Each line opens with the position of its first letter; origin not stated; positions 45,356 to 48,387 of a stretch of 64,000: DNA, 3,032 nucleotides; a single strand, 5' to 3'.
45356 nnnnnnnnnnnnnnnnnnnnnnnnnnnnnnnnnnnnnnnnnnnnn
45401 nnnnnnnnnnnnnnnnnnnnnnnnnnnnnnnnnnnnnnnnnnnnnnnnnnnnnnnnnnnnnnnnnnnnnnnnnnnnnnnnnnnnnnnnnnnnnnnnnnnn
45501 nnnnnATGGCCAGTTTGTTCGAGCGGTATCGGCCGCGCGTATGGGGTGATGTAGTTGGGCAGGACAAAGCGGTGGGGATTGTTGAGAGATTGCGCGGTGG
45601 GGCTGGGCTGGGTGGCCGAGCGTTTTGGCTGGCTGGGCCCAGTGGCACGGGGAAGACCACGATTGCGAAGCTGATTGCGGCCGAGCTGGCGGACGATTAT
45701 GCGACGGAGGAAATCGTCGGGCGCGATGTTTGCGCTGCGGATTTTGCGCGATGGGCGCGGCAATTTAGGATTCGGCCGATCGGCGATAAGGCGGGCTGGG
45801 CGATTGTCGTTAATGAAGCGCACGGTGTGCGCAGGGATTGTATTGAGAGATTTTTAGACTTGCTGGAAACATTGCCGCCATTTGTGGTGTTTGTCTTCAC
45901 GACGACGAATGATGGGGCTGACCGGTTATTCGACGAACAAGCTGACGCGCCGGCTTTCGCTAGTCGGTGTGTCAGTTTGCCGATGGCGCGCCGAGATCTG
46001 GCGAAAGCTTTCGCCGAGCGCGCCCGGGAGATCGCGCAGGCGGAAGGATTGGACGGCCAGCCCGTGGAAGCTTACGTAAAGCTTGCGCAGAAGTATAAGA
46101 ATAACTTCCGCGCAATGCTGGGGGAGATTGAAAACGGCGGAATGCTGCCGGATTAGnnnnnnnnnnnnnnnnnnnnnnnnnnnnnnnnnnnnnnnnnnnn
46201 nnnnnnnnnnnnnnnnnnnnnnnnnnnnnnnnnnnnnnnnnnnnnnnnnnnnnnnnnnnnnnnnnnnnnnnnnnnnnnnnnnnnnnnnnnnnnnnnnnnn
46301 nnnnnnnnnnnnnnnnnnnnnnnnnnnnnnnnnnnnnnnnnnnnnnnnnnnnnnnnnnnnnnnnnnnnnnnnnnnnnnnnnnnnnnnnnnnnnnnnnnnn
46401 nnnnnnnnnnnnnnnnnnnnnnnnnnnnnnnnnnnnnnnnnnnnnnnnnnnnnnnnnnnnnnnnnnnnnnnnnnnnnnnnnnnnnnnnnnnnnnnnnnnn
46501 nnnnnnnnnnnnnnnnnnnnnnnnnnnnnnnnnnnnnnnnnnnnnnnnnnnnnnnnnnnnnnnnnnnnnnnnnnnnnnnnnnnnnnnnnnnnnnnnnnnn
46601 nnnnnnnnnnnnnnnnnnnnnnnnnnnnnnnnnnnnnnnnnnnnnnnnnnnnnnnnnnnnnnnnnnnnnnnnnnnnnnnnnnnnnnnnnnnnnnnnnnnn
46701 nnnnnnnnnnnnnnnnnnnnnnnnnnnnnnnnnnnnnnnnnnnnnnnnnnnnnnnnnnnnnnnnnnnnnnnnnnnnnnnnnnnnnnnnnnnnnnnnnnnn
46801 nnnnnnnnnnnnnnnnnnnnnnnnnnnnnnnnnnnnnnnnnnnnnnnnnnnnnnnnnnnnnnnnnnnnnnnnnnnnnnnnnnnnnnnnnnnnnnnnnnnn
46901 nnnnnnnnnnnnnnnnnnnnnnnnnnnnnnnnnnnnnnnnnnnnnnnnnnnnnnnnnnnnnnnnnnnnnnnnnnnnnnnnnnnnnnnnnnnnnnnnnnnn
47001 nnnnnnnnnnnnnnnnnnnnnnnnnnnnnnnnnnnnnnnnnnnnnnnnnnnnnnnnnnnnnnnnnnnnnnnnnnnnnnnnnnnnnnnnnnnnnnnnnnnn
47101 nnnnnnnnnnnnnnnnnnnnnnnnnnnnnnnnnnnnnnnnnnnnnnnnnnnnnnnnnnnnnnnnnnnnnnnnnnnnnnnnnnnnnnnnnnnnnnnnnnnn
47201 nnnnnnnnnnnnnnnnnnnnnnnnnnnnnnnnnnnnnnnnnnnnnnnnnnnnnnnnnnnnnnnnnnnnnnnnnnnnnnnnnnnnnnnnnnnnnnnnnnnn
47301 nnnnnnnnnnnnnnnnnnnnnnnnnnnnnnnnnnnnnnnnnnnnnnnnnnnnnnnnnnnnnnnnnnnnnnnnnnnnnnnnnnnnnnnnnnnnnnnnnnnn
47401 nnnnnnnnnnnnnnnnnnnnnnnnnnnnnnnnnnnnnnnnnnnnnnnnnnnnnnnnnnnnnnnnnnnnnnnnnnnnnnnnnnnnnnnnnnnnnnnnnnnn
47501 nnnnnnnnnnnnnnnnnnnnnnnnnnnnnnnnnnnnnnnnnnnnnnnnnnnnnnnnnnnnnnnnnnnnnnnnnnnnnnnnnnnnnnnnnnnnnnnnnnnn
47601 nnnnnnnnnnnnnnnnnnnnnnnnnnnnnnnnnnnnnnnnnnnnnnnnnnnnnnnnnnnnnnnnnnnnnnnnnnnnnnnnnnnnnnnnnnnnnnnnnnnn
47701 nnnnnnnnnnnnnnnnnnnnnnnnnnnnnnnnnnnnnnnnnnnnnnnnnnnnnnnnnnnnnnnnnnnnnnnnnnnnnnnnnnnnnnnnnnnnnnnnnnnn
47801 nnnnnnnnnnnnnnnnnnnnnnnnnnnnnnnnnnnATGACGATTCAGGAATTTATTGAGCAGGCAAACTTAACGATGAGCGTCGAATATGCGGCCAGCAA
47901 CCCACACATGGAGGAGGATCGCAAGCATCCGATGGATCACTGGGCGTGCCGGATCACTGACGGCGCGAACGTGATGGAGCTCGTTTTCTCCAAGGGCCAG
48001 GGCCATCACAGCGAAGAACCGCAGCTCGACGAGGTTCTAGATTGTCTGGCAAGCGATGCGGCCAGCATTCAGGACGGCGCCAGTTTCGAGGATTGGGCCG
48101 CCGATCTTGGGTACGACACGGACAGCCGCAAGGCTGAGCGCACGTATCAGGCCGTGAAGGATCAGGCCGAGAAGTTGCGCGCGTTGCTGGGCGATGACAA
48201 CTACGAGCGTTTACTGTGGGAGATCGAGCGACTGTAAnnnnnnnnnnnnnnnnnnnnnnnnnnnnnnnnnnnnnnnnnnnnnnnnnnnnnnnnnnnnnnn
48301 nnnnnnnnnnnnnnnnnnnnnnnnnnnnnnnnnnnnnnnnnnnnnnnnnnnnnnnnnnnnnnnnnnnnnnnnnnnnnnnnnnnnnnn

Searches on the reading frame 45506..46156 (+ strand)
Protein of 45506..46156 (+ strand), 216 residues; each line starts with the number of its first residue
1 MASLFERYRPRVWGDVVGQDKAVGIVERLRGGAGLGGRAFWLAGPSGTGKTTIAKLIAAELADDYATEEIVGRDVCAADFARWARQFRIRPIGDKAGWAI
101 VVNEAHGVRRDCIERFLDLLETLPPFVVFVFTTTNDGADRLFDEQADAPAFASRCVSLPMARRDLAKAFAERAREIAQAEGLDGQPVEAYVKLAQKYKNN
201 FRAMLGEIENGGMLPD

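Call 12: search_protein_families(library=pfam, max_evalue=0.01, proteins=[window:45506-46156:+])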
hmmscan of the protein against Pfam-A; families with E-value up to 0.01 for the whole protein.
window:45506-46156:+ (216 aa): 18 families
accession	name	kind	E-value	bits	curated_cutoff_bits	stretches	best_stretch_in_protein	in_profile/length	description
PF06068.19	TIP49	-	7.9e-07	29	23.8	1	16-79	26-92/347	TIP49 P-loop domain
PF00004.35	AAA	-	1.7e-05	25.8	21.2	1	42-76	3-35/131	ATPase family associated with various cellular activities (AAA)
PF13191.12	AAA_16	-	0.00025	22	32.6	1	26-95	12-85/167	AAA ATPase domain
PF25199.1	nSTAND_NTPase5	-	0.00031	21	34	1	28-108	31-108/145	Novel STAND NTPase 5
PF13671.12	AAA_33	-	0.00043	21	27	1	41-175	3-121/143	AAA domain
PF13401.12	AAA_22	-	0.00051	20.8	27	0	42-64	10-35/130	AAA domain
PF07728.20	AAA_5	-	0.00085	19.8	22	1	42-121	4-91/139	AAA domain (dynein-related subfamily)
PF00005.33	ABC_tran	-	0.0012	19.9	25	1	38-76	12-50/137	ABC transporter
PF00910.28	RNA_helicase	-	0.0013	19.7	21.5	1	41-66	2-27/105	RNA helicase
PF13238.12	AAA_18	-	0.0019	19.1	29.4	1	42-122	3-65/128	AAA domain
PF13521.12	AAA_28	-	0.0027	18.4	27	0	41-85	3-45/164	AAA domain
PF24883.2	NPHP3_N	-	0.0039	17.9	24.8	1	38-64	23-49/164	Nephrocystin 3, N-terminal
PF20720.3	nSTAND3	-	0.005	17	27.2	1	42-65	22-46/155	Novel STAND NTPase 3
PF01078.27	Mg_chelatase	-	0.006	16.5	20.3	1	15-70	4-55/207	Magnesium chelatase, subunit ChlI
PF05496.18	RuvB_N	-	0.0062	16.7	27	0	9-63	2-59/159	Holliday junction DNA helicase RuvB P-loop domain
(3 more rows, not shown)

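Call 13: search_protein_families(library=phrogs, max_evalue=0.01, proteins=[window:45506-46156:+])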
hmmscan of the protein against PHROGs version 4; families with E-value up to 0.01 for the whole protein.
window:45506-46156:+ (216 aa): 12 families
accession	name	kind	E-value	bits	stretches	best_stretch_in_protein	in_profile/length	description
phrog_5846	-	DNA, RNA and nucleotide metabolism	8.2e-20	72.4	1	2-209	4-200/380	clamp loader of DNA polymerase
phrog_168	-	DNA, RNA and nucleotide metabolism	5.4e-16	60.2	1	4-209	11-208/314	clamp loader of DNA polymerase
phrog_11838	-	DNA, RNA and nucleotide metabolism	2e-06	28.2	1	2-124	5-130/420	clamp loader of DNA polymerase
phrog_325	-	DNA, RNA and nucleotide metabolism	1.3e-05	24.7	1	18-64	474-517/986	Dda-like helicase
phrog_4871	-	other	0.00026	20.6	1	15-64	467-523/764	ATP-dependent protease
phrog_3757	-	unknown function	0.00091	19.7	1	39-61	128-150/367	-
phrog_10401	-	other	0.0012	18.6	1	35-62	458-485/667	ATPase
phrog_2107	-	other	0.0015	19.2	1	42-73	8-42/201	thymidylate kinase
phrog_7485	-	unknown function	0.005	16.8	1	39-62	229-252/430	-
phrog_293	-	moron, auxiliary metabolic gene and host takeover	0.005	15.9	1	42-65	168-191/1058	ABC transporter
phrog_761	-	other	0.0064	17.2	1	41-71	23-57/362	thymidylate kinase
phrog_50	-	DNA, RNA and nucleotide metabolism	0.0072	16.4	1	36-65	368-397/570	DnaC-like helicase loader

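Call 21: find_related_loci(query=window:45506-46156:+, collection=viral_contigs, flank=6000)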
Query window:45506-46156:+ (216 aa) in viral_contigs; peptide patterns used: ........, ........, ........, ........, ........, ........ (x = any residue, [..] = any of these).
36 stretches matched a pattern; 7 encode a relative of the query (tblastn E <= 1e-3); 7 distinct loci.
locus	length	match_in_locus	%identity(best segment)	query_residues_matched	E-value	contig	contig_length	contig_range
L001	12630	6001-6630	54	3-214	5e-69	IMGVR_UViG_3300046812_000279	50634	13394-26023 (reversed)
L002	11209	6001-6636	52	3-214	7e-64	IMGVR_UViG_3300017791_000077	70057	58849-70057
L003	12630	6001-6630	50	3-214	2e-63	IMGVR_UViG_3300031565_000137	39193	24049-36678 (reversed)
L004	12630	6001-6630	50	3-214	2e-63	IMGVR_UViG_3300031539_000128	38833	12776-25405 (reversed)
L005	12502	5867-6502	49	1-214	1e-61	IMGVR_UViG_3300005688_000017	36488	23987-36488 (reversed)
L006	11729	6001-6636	49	1-214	1e-61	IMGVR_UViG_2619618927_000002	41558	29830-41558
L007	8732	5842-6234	33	4-134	2e-15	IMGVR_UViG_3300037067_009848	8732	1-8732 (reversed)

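Call 32: find_related_loci(query=window:45506-46156:+, collection=metagenome_contigs, flank=8000)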
Query window:45506-46156:+ (216 aa) in metagenome_contigs; peptide patterns used: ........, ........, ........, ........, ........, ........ (x = any residue, [..] = any of these).
600 stretches matched a pattern (row limit reached: there are more); 45 encode a relative of the query (tblastn E <= 1e-3); 45 distinct loci.
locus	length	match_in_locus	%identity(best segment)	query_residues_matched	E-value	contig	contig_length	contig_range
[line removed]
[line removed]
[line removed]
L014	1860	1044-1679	56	1-214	1e-73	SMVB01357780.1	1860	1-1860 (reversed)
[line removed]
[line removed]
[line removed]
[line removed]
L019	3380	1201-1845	52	1-216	8e-70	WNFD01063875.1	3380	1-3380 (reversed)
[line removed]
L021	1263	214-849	53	1-214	7e-73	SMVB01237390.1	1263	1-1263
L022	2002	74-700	52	4-213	2e-70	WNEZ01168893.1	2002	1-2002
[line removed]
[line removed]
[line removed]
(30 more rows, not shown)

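Call 33: find_related_loci(query=window:45506-46156:+, collection=genome_contigs, flank=8000)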
Query window:45506-46156:+ (216 aa) in genome_contigs; peptide patterns used: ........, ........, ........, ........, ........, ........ (x = any residue, [..] = any of these).
489 stretches matched a pattern; 15 encode a relative of the query (tblastn E <= 1e-3); 15 distinct loci.
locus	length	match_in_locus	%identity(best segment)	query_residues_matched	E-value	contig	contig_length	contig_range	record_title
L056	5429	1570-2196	58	4-213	1e-76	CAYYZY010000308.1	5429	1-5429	MAG TPA_asm: uncultured Planctomycetaceae bacterium isolate binchicken_co17_8 genome assembly, contig: NODE_27762_length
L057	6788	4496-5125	56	4-214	1e-72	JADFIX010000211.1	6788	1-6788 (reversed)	MAG: Planctomycetota bacterium isolate B3T1B8 B3T1B8_NODE24396, whole genome shotgun sequence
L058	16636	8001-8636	55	1-215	2e-70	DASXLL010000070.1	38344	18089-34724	MAG TPA_asm: Pirellulaceae bacterium isolate SMAG_U5301 k141_1145035, whole genome shotgun sequence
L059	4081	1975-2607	57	3-214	3e-67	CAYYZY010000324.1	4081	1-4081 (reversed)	MAG TPA_asm: uncultured Planctomycetaceae bacterium isolate binchicken_co17_8 genome assembly, contig: NODE_38610_length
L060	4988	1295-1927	52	3-214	2e-66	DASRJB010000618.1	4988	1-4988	MAG TPA_asm: Pirellulaceae bacterium isolate SMAG_U10125 k141_1027978, whole genome shotgun sequence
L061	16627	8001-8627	55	4-214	2e-66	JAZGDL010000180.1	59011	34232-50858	MAG: Phycisphaerae bacterium isolate SCS3bin.42 SCS3bin.42_180, whole genome shotgun sequence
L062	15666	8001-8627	54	4-213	7e-60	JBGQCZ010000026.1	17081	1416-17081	MAG: Gemmataceae bacterium isolate OBJ2_061818_110_28 k141_648691_length_17081_cov_7.0000, whole genome shotgun sequence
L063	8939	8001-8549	52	1-185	6e-52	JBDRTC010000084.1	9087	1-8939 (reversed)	MAG: Planctomycetota bacterium isolate MEGAHIT-group-3.47 k141_346336, whole genome shotgun sequence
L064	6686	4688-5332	40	4-214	2e-45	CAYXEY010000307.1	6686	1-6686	MAG TPA_asm: uncultured Planctomycetaceae bacterium isolate binchicken_co245_183 genome assembly, contig: NODE_14918_len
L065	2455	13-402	53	85-214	9e-37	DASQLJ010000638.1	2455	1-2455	MAG TPA_asm: Longimicrobium sp. isolate SMAG_U11935 k141_1168063, whole genome shotgun sequence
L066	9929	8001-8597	28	2-210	2e-17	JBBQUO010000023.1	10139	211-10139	MAG: Candidatus Paceibacteria bacterium isolate Co_metawrap_1931 Cmw_1931_k141_20721636_length_10139_cov_9.5379, whole g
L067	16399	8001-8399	34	3-135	8e-17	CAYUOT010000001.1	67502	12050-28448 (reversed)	MAG TPA_asm: uncultured Candidatus Saccharibacteria bacterium isolate SRP192927_co4_916 genome assembly, contig: NODE_44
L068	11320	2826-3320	24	1-140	1e-6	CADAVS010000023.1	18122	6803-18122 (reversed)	MAG: uncultured Ruminococcus sp. isolate RUG13671 genome assembly, contig: RUG13671_asm_23, whole genome shotgun sequenc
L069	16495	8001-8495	24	1-140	1e-6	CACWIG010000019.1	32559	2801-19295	MAG: uncultured Ruminococcus sp. isolate RUG10604 genome assembly, contig: RUG10604_asm_19, whole genome shotgun sequenc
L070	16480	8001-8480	30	13-158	6e-6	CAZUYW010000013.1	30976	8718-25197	MAG TPA_asm: uncultured Iamiaceae bacterium isolate SRP257259_co1_121 genome assembly, contig: NODE_1566_length_30976_co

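Call 54: find_homologous_proteins(query=window:45506-46156:+, max_evalue=1e-40)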
Query window:45506-46156:+ (216 aa): 2521 proteins with E <= 1e-40 among 4634 candidates; the best 120 are listed.
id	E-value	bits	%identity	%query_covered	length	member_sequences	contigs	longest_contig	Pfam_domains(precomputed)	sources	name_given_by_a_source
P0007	6.5e-140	482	100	100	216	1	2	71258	PF06068.20,PF00004.36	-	-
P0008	4.9e-82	293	67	99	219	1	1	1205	PF06068.20,PF00005.34,PF00004.36,PF07728.21,PF13191.13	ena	-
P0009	1.2e-75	272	59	100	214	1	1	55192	PF00004.36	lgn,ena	-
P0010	6.3e-75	269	60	98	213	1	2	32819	PF00004.36,PF13401.13,PF13177.13,PF13191.13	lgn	-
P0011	4.8e-74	266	61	98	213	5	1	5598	PF00004.36,PF13401.13,PF13191.13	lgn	-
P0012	9.5e-74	265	60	99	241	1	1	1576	PF00004.36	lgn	-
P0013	6.3e-73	263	58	98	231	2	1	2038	PF00004.36,PF13401.13,PF13177.13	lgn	-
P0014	8.7e-73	262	55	99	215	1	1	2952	PF13191.13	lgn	-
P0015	9.4e-73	262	60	98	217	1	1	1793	PF06068.20,PF00004.36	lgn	-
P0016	1.3e-72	262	62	99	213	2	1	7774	PF06068.20,PF00004.36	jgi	jgi:replication-associated recombination protein RarA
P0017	4.0e-72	260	60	98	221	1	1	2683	PF06068.20,PF00004.36,PF13177.13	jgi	jgi:DNA polymerase-3 subunit gamma/tau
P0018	4.0e-72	260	58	98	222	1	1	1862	PF06068.20,PF00004.36,PF13177.13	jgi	-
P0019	4.5e-72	260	58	98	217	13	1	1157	PF00004.36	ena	-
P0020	6.6e-72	259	61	99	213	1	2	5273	PF06068.20,PF00004.36,PF13191.13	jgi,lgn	-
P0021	8.8e-72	259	58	99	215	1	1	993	-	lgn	-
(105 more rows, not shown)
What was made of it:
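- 45506..46156 (+): Clamp-loader-like AAA+ ATPase, used as the anchor for finding relatives. Calls 12, 13, 54.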

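Call 56: find_encoding_contigs(protein=P0007, flank=10000, max_places=5)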
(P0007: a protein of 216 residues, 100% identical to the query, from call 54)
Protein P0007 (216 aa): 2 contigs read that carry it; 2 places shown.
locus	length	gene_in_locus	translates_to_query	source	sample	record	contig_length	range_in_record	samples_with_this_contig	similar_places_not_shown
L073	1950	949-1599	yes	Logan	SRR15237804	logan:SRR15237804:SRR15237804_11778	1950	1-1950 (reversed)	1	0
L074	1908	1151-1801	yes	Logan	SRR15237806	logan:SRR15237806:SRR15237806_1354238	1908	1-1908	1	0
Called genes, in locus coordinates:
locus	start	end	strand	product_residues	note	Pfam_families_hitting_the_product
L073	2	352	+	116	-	?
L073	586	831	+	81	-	-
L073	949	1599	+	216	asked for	PF06068:TIP49 (weak), PF00004:AAA (faint)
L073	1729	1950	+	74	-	?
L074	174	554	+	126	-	-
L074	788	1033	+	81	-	-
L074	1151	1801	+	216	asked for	PF06068:TIP49 (weak), PF00004:AAA (faint)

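Call 57: find_encoding_contigs(protein=P0008, flank=10000, max_places=5)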
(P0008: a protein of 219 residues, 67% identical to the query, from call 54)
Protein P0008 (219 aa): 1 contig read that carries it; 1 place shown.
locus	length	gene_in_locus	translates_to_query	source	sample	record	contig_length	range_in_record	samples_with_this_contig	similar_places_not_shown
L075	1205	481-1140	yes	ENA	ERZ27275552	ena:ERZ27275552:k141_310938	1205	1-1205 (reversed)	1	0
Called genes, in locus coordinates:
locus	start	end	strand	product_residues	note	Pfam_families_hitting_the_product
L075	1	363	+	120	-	?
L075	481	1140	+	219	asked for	PF06068:TIP49 (weak), PF13191:AAA_16 (faint), PF00004:AAA (weak), PF00005:ABC_tran (weak), PF07728:AAA_5 (faint)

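Call 73: find_encoding_contigs(protein=P0010, flank=10000, max_places=2)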
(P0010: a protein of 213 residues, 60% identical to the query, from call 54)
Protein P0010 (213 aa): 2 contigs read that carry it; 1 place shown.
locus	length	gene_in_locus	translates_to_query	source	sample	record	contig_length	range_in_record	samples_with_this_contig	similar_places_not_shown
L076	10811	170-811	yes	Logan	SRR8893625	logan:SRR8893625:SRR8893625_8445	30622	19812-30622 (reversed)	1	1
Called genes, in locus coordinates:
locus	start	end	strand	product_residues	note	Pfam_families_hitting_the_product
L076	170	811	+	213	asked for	PF13191:AAA_16 (faint), PF13177:DNA_pol3_delta2 (faint), PF13401:AAA_22 (faint), PF00004:AAA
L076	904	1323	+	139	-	-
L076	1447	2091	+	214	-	PF24239:DUF7447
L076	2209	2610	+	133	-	-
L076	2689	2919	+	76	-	-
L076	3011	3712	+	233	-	PF00239:Resolvase (faint)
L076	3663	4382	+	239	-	PF00239:Resolvase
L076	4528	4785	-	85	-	-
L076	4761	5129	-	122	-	-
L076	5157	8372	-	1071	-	-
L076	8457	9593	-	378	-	-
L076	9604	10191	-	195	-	-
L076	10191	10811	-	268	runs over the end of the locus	-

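Call 74: find_encoding_contigs(protein=P0016, flank=10000, max_places=2)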
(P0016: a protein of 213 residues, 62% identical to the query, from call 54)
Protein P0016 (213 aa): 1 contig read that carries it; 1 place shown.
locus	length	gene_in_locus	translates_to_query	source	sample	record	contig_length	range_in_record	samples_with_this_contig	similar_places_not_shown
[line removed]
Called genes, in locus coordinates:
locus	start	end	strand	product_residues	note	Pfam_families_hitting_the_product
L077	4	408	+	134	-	-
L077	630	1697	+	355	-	-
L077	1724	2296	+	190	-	-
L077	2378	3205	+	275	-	-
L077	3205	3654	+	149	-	-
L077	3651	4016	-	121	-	PF00847:AP2 (weak)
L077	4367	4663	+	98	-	-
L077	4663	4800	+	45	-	-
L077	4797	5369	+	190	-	-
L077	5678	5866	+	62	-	-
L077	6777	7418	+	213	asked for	PF06068:TIP49 (weak), PF00004:AAA (weak)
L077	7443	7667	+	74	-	-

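Call 75: find_encoding_contigs(protein=P0009, flank=10000, max_places=2)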
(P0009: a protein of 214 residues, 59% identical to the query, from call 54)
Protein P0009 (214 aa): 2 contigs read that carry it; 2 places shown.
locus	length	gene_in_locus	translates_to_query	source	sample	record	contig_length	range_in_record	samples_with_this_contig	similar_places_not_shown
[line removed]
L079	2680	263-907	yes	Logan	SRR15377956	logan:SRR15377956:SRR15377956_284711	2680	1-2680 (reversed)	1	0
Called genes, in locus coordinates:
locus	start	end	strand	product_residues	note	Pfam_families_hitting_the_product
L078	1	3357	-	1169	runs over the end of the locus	PF00176:SNF2-rel_dom, PF04851:ResIII, PF00270:DEAD, PF00271:Helicase_C, PF13020:NOV_C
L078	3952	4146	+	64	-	-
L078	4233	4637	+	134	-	PF00565:SNase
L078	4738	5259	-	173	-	-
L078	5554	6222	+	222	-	PF04542:Sigma70_r2, PF04545:Sigma70_r4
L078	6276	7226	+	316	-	-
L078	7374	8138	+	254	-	-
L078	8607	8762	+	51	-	-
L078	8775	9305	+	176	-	-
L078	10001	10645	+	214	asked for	PF00004:AAA (weak)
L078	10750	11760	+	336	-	PF12083:DUF3560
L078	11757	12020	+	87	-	-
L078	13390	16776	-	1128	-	PF00873:ACR_tran, PF03176:MMPL (weak), PF00873:ACR_tran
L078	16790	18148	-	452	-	PF25917:BSH_RND, PF25881:HH_YBHG, PF25876:HH_MFP_RND, PF25967:RND-MFP_C (weak)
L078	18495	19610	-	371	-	-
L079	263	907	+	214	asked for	PF00004:AAA (weak)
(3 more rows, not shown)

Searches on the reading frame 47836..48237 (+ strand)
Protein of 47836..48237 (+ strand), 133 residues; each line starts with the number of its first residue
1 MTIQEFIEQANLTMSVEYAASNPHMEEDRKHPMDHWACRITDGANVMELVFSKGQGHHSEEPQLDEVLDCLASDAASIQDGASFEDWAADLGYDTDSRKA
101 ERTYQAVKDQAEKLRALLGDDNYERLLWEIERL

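Call 17: search_protein_families(library=phrogs, max_evalue=0.001, proteins=[window:47836-48237:+])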
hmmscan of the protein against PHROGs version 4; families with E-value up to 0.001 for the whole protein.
window:47836-48237:+ (133 aa): 1 family
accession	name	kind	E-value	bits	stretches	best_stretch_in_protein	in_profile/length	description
phrog_4273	-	unknown function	1.9e-27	97.1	1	3-128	15-145/150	-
